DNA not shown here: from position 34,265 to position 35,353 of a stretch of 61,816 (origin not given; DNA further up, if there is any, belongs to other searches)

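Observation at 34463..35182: The filament cap FliD contains the same domain module that is duplicated in the flagellin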

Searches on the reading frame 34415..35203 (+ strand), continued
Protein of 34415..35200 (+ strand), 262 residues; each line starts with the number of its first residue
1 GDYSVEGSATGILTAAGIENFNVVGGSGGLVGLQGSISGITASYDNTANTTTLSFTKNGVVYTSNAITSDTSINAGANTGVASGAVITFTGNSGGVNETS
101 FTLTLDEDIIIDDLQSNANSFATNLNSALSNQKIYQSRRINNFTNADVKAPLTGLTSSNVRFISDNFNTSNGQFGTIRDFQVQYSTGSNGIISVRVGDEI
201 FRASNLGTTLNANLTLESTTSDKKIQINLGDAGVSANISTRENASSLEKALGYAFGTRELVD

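Call 77: search_protein_families(library=ncbifam, proteins=[window:34415-35200:+], max_evalue=1)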
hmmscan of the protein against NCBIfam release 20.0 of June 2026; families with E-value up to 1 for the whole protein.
window:34415-35200:+ (262 aa): 0 families
